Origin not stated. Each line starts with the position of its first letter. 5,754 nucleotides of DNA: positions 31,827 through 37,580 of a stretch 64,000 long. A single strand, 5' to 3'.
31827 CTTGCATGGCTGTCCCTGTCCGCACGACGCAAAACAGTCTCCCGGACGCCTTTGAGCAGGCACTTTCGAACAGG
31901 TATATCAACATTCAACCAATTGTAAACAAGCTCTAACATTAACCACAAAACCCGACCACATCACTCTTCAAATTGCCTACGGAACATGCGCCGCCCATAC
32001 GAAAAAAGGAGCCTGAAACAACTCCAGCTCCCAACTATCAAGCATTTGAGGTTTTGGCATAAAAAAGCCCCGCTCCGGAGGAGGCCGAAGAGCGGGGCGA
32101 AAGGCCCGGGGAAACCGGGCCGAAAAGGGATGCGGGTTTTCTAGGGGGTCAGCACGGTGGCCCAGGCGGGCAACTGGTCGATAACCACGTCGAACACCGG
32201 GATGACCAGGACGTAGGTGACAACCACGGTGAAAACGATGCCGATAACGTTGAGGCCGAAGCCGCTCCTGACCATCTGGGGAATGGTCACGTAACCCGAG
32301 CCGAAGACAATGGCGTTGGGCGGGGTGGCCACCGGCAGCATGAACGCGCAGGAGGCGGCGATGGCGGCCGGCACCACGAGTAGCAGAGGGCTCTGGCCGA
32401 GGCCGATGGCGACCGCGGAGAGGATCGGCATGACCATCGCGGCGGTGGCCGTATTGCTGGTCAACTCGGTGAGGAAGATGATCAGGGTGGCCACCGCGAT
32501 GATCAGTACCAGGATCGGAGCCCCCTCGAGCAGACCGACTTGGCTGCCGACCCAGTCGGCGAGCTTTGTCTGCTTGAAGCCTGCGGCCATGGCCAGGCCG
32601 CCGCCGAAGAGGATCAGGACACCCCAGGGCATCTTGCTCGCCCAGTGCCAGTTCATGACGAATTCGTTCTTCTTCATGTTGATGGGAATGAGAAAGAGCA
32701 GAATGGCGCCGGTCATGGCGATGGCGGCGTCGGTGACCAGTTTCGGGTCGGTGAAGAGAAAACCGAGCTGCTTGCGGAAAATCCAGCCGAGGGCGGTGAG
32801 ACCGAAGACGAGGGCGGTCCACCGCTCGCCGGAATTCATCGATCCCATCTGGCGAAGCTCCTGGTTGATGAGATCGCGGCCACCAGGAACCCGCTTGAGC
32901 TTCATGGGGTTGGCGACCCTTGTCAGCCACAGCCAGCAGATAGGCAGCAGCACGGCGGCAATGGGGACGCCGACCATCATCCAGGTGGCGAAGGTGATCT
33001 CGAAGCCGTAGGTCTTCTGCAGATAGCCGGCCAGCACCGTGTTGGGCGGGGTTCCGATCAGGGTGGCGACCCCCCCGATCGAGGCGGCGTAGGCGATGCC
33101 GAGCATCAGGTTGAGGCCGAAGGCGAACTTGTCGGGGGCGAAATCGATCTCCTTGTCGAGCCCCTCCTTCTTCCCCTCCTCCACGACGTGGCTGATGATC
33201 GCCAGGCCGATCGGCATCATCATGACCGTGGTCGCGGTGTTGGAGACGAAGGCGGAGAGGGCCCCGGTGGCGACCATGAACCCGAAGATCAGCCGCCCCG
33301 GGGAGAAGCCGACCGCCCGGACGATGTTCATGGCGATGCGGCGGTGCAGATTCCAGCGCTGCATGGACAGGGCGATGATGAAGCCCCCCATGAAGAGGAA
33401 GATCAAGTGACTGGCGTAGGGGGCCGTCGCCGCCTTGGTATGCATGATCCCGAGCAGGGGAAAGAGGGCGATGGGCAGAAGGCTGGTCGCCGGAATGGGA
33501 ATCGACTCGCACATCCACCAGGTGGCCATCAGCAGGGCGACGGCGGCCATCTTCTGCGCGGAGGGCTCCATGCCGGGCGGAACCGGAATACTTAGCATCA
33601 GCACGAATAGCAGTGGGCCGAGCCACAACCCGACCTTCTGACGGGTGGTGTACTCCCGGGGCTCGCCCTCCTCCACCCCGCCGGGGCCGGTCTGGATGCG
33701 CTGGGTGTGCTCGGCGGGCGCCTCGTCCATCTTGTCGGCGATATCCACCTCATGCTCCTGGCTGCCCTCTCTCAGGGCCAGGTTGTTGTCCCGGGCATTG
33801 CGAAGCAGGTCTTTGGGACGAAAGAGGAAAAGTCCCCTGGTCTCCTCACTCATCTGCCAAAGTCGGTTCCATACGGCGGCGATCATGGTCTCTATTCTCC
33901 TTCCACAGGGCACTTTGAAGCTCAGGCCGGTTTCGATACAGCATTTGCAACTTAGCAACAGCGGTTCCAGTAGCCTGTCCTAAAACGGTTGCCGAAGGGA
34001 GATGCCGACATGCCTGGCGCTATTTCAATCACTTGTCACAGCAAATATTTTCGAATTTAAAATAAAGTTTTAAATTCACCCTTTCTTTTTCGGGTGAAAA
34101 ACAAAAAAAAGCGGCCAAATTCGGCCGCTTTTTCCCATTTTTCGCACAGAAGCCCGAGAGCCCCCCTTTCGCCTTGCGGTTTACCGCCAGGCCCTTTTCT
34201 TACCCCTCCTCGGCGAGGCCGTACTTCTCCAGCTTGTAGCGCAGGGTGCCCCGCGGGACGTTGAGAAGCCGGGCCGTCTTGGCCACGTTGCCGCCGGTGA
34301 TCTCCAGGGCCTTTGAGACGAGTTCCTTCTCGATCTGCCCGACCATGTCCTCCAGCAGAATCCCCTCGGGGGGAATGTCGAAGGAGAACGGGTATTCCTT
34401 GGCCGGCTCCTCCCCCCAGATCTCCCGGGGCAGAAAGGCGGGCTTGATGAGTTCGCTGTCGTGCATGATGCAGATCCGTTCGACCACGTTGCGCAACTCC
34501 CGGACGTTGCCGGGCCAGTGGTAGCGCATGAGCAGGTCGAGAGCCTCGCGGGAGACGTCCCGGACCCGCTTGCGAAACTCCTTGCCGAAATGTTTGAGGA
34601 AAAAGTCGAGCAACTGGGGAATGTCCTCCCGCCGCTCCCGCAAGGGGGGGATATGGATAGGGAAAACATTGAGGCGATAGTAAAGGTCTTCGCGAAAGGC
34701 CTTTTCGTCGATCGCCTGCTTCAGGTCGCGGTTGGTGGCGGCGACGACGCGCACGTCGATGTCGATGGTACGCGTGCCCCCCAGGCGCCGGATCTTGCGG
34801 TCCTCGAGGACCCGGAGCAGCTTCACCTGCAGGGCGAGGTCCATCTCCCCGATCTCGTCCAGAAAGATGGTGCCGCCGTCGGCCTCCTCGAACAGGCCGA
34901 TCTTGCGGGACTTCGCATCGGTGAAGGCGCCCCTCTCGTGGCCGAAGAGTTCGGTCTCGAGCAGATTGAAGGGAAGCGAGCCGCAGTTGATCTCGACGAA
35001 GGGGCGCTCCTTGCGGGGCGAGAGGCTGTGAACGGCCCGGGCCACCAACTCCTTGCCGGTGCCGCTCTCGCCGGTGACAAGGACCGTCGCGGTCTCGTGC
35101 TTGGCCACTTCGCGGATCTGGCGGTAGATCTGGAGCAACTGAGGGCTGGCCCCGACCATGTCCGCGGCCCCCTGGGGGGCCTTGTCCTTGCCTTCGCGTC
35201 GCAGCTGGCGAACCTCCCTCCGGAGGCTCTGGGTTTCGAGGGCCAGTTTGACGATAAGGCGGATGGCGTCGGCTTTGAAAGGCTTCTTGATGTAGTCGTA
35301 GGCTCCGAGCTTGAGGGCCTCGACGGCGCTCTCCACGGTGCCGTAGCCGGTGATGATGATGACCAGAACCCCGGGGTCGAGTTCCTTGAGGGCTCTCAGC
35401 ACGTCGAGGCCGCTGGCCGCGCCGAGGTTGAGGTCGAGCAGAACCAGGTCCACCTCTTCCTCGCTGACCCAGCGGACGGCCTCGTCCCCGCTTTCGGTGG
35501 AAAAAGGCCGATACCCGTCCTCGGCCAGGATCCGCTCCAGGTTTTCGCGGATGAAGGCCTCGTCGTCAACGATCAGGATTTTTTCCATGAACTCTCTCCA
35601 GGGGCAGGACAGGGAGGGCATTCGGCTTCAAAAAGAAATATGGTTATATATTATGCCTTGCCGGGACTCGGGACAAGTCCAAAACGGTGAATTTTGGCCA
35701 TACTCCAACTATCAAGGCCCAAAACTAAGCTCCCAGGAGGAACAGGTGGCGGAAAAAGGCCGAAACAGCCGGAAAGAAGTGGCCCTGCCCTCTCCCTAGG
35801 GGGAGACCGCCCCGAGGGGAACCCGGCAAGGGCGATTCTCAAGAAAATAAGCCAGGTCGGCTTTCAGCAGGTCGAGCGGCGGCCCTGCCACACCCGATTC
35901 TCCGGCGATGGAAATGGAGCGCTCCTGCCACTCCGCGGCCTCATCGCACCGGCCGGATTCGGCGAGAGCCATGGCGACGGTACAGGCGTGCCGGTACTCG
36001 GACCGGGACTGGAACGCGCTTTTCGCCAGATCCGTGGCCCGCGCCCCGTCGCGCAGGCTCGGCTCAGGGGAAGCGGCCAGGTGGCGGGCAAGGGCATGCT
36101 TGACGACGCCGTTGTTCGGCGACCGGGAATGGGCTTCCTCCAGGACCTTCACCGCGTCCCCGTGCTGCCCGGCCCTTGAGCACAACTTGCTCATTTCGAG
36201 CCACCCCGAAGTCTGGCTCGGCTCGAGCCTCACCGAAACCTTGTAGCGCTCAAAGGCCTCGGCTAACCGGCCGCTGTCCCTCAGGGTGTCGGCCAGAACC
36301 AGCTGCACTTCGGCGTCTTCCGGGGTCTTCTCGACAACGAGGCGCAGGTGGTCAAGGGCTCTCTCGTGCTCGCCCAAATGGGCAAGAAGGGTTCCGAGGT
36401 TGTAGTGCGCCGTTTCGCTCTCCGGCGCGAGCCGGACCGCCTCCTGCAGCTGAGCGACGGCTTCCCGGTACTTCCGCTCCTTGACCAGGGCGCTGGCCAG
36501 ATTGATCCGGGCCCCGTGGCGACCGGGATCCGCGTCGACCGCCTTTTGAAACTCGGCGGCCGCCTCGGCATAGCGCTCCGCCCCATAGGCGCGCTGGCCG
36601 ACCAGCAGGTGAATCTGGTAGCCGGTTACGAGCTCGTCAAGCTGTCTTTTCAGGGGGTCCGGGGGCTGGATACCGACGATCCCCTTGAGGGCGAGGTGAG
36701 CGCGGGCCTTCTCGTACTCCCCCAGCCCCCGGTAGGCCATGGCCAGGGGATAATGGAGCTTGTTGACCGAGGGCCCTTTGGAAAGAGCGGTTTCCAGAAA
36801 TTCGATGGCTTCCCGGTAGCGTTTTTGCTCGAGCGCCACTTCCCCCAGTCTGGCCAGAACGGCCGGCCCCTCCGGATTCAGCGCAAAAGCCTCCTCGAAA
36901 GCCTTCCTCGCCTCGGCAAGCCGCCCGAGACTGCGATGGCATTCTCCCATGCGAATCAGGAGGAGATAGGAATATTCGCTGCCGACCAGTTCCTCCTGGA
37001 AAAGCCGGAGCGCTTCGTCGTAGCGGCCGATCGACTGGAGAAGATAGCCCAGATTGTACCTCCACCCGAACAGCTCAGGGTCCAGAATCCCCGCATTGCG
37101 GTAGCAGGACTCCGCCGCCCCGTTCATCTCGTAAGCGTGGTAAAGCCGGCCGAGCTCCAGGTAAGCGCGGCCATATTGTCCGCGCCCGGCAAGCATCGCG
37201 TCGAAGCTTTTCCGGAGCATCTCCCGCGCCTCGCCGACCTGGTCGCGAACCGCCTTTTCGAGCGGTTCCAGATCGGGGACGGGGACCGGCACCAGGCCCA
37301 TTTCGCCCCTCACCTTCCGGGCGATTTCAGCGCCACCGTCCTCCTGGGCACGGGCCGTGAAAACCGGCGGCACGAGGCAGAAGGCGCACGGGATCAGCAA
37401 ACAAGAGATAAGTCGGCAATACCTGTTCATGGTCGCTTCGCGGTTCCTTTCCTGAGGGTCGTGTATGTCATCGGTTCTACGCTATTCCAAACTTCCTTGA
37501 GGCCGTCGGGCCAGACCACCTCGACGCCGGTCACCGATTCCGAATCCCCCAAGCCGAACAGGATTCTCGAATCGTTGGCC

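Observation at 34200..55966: Nine-gene, translationally coupled operon of exported haem, beta-propeller and FG-GAP/TPR proteins, bracketed by a Cache kinase and a sigma54 regulator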

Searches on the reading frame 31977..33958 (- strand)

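Call 36: search_protein_families(library=pfam, proteins=[window:32141-33958:-, window:31977-33626:-], max_evalue=0.001)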
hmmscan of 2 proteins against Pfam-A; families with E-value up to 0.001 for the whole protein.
window:32141-33958:- (605 aa): 2 families
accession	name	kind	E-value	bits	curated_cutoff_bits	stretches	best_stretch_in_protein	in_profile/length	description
PF00939.25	Na_sulph_symp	-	2.1e-78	264.9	27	1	117-582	13-463/472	Sodium:sulfate symporter transmembrane region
PF03600.22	CitMHS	-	1.1e-56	192.8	31.9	1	146-526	2-330/336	Citrate transporter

window:31977-33626:- (549 aa): 0 families

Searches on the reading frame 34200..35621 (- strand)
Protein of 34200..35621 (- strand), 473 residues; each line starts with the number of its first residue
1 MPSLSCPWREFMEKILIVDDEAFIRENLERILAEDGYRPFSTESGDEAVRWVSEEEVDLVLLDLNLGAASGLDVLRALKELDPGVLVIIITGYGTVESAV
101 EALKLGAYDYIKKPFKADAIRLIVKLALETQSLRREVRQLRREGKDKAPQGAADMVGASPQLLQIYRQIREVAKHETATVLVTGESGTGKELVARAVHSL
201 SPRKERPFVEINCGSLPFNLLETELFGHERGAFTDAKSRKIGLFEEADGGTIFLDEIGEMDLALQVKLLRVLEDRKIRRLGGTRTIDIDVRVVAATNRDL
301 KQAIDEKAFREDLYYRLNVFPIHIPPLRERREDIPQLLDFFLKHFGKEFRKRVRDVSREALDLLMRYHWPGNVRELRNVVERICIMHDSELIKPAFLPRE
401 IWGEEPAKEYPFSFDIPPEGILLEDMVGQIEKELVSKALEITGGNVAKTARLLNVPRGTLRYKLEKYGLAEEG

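Call 7: search_protein_families(library=pfam, proteins=[window:34200-35621:-], max_evalue=0.01)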
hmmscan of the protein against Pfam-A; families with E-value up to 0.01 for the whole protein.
window:34200-35621:- (473 aa): 15 families
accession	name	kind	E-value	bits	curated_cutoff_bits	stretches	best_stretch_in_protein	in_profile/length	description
PF00158.32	Sigma54_activat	-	1.6e-71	239.9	20.2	1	155-323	1-168/168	Sigma-54 interaction domain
PF00072.30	Response_reg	-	1.6e-29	102.8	30.2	1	15-124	1-110/111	Response regulator receiver domain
PF25601.1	AAA_lid_14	-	3.9e-29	100.8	27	1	328-408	1-81/87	AAA+ ATPase lid domain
PF14532.12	Sigma54_activ_2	-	1.1e-22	81.2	25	1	156-327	1-138/138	Sigma-54 interaction domain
PF02954.25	HTH_8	-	8.5e-14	51.5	22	1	429-467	4-42/42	Bacterial regulatory protein, Fis family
PF07728.20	AAA_5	-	1.6e-07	31.9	22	1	180-299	2-124/139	AAA domain (dynein-related subfamily)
PF00004.35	AAA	-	3.1e-07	31.3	21.2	1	180-312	1-121/131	ATPase family associated with various cellular activities (AAA)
PF07724.20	AAA_2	-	1.1e-05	25.9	27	1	177-354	3-164/166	AAA domain (Cdc48 subfamily)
PF13191.12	AAA_16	-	2.8e-05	25.1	32.6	1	159-218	6-66/167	AAA ATPase domain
PF01078.27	Mg_chelatase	-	0.00014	21.7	20.3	0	170-204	15-49/207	Magnesium chelatase, subunit ChlI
PF13556.12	HTH_30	-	0.00085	19.5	27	1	442-466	11-35/59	PucR C-terminal helix-turn-helix domain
PF00493.29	MCM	-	0.0024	17.5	23.3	1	176-299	56-174/224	MCM P-loop domain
PF20274.4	cREC_REC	-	0.0034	18.5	27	1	16-81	3-59/88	Cyclic-phosphate processing Receiver domain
PF01206.22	TusA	-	0.0037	17.5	28.6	0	73-125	16-69/70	Sulfurtransferase TusA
PF20030.5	bpMoxR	-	0.0082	15.7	27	0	242-300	93-147/205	MoxR domain in the MoxR-vWA-beta-propeller ternary systems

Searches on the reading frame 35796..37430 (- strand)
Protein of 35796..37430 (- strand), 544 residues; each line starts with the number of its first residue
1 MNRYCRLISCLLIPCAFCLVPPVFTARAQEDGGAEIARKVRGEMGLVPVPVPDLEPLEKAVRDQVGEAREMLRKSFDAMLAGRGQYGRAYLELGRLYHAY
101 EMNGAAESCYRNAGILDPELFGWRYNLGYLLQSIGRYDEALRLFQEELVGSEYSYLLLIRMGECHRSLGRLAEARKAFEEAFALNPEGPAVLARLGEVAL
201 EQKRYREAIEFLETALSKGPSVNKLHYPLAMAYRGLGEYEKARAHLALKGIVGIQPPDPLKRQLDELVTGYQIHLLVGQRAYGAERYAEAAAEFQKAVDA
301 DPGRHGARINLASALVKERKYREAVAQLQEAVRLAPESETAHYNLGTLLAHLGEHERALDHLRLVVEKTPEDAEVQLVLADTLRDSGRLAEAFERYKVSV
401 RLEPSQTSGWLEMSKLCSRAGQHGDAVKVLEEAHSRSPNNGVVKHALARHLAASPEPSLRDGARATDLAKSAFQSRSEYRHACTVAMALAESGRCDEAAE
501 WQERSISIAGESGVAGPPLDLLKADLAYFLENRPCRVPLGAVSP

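Call 7: search_protein_families(library=pfam, proteins=[window:35796-37430:-], max_evalue=0.01)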
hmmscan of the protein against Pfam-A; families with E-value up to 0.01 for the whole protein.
window:35796-37430:- (544 aa): 38 families (the best 25 are shown)
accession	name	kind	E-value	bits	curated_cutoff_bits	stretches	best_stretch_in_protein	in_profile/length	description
PF07719.23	TPR_2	-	1.3e-42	140.8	27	4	157-187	3-33/34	Tetratricopeptide repeat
PF14559.12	TPR_19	-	4.9e-34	116.9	25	5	168-220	4-56/68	Tetratricopeptide repeat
PF13181.12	TPR_8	-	5.7e-32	107.6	25.7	1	158-187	4-33/34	Tetratricopeptide repeat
PF00515.34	TPR_1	-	7.5e-31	105.1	27.8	4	158-187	4-33/34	Tetratricopeptide repeat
PF13428.12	TPR_14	-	1.2e-29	100.2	23.5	4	158-197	4-43/44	Tetratricopeptide repeat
PF13424.12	TPR_12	-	3.3e-29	101.3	30.1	3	157-216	5-72/77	Tetratricopeptide repeat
PF13432.12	TPR_16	-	4.3e-29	101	32.7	2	310-373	2-65/65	Tetratricopeptide repeat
PF13431.12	TPR_17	-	3.1e-23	80.5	24.4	1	329-359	3-33/34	Tetratricopeptide repeat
PF13414.12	TPR_11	-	5.4e-21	74.4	26.8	2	314-353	3-42/42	TPR repeat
PF13176.12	TPR_7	-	3.8e-17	61.3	27.9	1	125-148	3-28/36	Tetratricopeptide repeat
PF23914.1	TPR_CcmH_CycH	-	4e-17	62.9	42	3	403-501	46-144/158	Cytochrome c-type biogenesis protein H TPR domain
PF12895.13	ANAPC3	-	9.9e-17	61.4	27.2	3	286-363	4-80/82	Anaphase-promoting complex, cyclosome, subunit 3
PF24575.1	TPR_Slam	-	2.8e-16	60.3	35.2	1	281-327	57-103/104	Surface lipoprotein assembly modifier, N-terminal TPR repeats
PF13374.12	TPR_10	-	3.4e-15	55.9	27.5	0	125-146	6-27/42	Tetratricopeptide repeat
PF13429.12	TPR_15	-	1e-14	55.1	26.2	2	285-394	160-269/280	Tetratricopeptide repeat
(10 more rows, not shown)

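Call 47: search_protein_families(library=ncbifam, proteins=[window:35796-37430:-], max_evalue=0.001)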
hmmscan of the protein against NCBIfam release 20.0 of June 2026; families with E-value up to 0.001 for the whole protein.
window:35796-37430:- (544 aa): 35 families (the best 25 are shown)
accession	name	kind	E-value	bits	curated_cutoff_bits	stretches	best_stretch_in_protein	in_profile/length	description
NF040959.1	MamA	equivalog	9.2e-32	110.1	200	2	131-245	47-161/204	magnetosome protein MamA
TIGR02917.1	PEP_TPR_lipo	equivalog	1.8e-31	108.9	312.2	2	272-498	466-688/899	XrtA/PEP-CTERM system TPR-repeat protein PrsT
TIGR02521.1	type_IV_pilW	equivalog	1.4e-25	90.2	154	2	272-439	32-201/234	type IV pilus biogenesis/stability protein PilW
TIGR02552.1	LcrH_SycD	equivalog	3.5e-24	85.1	104.8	2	124-219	21-116/136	SycD/LcrH family type III secretion system chaperone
NF033920.0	C39_PA2778_fam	equivalog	3.9e-21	75.6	150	2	272-336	191-255/255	PA2778 family cysteine peptidase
NF033762.1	social_mot_Tgl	equivalog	3e-20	72.7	225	1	165-218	76-129/252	social motility TPR repeat lipoprotein Tgl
NF008757.0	PRK11788.1-5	equivalog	5e-17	62.1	363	2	88-235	181-328/388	lipopolysaccharide assembly protein LapB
TIGR00540.1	TPR_hemY_coli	hypoth_equivalog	8.2e-14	51.2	142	1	131-245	271-381/385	heme biosynthesis-associated TPR protein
NF047371.1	FlcA_CTERM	equivalog_domain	9.2e-14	50.8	300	1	285-388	136-240/646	periplasmic flagellar collar protein FlcA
TIGR02795.1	tol_pal_ybgF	equivalog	1.8e-13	51.1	90.1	1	311-383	8-86/119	tol-pal system protein YbgF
NF033758.1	gliding_GltE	equivalog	1.1e-12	47.7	225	1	286-410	67-191/411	adventurous gliding motility TPR repeat lipoprotein GltE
NF008520.0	PRK11447.1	equivalog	1.6e-12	46.1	858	1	154-367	350-557/1157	cellulose synthase complex outer membrane protein BcsC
TIGR03939.1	PGA_TPR_OMP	equivalog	3.1e-12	45.5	366.65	1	284-375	99-190/800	poly-beta-1,6 N-acetyl-D-glucosamine export porin PgaA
TIGR04510.1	mod_pep_cyc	subfamily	2.1e-11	43.1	400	1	277-502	404-622/814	putative peptide modification system cyclase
NF052230.1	T9SS_PorE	exception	8.5e-11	40.8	600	0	274-378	21-130/648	PorE family type IX secretion system protein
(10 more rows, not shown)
